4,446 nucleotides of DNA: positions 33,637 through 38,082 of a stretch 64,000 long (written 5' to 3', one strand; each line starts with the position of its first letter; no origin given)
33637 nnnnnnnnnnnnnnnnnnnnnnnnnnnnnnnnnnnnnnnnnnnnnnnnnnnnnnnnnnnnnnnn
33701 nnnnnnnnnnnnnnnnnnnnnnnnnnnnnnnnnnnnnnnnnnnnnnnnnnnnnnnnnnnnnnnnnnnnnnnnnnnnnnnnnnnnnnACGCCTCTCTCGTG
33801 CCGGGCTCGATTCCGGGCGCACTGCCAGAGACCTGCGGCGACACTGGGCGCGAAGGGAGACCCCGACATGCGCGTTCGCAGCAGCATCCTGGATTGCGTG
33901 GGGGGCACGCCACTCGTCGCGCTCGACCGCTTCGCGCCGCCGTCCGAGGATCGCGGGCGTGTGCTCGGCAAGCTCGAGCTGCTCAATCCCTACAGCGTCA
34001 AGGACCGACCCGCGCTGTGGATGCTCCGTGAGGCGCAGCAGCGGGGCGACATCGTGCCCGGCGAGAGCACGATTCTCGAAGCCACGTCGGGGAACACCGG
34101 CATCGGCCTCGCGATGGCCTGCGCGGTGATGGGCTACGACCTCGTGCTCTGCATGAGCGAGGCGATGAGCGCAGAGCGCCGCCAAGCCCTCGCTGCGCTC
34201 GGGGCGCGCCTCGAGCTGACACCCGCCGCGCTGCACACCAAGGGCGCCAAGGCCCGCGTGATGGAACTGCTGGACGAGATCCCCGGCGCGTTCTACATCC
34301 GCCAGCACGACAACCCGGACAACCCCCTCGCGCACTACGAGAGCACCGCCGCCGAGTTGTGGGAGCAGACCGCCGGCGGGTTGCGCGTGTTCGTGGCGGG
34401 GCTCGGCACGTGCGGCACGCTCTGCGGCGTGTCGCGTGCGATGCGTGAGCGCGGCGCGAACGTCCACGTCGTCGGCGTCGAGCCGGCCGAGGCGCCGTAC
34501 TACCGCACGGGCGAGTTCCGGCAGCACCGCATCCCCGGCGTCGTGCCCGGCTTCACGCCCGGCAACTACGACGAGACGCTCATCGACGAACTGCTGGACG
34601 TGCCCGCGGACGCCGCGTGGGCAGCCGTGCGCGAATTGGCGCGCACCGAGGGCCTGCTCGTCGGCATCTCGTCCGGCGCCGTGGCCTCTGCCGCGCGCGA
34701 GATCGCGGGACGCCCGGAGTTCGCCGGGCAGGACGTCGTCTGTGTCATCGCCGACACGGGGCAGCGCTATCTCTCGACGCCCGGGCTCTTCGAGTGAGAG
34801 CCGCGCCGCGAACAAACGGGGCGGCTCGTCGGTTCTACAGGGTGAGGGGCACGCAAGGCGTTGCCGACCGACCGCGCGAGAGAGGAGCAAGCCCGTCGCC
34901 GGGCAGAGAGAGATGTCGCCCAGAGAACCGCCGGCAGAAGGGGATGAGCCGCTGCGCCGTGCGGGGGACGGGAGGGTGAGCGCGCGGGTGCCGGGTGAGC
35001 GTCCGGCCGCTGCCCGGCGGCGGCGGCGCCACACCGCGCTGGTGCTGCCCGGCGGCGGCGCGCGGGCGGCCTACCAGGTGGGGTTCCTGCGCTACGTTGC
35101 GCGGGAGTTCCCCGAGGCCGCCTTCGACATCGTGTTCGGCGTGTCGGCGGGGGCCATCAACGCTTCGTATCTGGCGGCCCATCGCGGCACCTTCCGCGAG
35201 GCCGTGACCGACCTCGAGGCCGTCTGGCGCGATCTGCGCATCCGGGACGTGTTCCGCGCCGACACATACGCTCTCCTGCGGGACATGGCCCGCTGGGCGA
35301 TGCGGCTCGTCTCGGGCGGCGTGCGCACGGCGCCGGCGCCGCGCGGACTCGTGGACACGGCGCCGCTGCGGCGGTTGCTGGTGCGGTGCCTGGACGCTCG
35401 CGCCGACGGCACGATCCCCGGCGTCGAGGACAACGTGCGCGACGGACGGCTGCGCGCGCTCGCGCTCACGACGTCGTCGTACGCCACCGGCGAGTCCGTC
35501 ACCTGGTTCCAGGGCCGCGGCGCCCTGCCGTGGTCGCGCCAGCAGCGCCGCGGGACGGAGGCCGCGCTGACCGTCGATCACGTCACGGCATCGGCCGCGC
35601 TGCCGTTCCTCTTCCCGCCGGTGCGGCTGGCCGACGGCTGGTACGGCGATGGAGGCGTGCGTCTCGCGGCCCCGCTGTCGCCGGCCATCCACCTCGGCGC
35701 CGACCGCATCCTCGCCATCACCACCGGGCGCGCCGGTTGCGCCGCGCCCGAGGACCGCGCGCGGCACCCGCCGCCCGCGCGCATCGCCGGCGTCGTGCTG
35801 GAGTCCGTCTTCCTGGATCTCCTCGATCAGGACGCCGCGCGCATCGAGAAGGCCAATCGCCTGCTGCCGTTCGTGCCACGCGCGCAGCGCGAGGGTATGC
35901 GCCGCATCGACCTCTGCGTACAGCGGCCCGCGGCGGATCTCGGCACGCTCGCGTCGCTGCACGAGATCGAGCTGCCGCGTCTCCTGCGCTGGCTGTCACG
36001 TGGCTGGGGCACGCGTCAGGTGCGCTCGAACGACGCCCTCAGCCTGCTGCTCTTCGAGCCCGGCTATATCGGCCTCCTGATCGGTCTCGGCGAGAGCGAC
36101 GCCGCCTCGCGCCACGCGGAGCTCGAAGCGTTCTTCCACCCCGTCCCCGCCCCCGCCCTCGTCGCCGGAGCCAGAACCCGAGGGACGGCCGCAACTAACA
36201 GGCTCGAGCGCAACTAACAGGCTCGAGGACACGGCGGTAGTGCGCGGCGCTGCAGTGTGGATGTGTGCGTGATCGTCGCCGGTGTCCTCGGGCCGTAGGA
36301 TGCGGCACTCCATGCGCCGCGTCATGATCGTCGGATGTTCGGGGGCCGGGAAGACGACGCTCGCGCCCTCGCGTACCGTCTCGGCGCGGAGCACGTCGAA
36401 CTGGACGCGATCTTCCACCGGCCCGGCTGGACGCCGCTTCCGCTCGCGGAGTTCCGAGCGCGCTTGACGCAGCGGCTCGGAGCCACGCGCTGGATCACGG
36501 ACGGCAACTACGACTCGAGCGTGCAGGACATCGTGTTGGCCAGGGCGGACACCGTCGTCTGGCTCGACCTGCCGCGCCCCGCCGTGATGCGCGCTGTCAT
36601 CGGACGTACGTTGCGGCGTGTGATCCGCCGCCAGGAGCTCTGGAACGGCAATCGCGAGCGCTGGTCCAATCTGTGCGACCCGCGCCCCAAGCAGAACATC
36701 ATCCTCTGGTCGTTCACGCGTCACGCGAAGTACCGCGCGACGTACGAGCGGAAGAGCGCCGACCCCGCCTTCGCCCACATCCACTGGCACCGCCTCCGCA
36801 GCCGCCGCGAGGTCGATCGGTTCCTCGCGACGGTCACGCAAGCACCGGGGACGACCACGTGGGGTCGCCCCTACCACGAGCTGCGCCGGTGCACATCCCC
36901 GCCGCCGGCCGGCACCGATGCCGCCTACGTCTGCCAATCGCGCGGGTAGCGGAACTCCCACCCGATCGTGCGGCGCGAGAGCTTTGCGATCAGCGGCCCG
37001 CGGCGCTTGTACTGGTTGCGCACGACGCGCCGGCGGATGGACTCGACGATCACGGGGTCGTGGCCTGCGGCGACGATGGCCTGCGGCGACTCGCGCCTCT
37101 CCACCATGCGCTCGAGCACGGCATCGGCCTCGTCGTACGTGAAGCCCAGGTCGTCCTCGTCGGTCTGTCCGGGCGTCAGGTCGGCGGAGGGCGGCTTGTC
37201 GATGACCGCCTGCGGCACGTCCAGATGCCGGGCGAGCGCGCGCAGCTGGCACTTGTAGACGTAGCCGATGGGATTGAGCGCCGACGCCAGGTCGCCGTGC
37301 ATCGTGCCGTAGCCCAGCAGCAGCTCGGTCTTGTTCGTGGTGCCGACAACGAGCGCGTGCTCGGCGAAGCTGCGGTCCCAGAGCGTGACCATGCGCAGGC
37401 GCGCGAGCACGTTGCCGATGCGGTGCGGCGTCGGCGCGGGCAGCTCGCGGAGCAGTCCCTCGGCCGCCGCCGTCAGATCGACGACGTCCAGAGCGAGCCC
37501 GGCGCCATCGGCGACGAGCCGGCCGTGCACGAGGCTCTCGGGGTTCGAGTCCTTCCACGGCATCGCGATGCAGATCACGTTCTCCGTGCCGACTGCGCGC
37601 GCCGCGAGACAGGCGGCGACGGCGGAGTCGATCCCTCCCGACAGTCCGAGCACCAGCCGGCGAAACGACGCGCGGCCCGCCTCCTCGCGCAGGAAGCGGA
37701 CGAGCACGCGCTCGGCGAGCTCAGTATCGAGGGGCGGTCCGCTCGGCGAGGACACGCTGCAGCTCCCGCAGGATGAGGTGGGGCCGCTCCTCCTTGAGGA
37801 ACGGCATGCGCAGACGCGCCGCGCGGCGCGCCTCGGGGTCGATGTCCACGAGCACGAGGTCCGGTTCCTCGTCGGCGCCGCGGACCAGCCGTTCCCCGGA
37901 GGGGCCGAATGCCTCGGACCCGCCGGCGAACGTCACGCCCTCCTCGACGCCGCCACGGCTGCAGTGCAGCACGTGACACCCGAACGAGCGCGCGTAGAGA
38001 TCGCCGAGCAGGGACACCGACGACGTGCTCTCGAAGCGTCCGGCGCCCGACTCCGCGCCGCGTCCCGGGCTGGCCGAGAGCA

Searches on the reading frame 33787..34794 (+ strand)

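Call 19: search_protein_families(library=pfam, proteins=[window:33787-34794:+], max_evalue=0.00001)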
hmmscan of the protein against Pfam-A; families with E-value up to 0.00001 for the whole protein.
window:33787-34794:+ (336 aa): 1 family
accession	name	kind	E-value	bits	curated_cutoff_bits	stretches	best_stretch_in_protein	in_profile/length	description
PF00291.31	PALP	-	7.8e-68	229.4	35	1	35-322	2-294/295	Pyridoxal-phosphate dependent enzyme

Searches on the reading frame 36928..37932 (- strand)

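Call 20: search_protein_families(library=pfam, proteins=[window:36928-37932:-], max_evalue=0.00001)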
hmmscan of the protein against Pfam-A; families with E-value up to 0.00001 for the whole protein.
window:36928-37932:- (335 aa): 1 family
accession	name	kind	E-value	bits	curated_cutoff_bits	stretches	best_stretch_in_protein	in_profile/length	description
PF02540.23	NAD_synthase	-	8.6e-64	215.4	21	1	76-313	4-242/242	NAD synthase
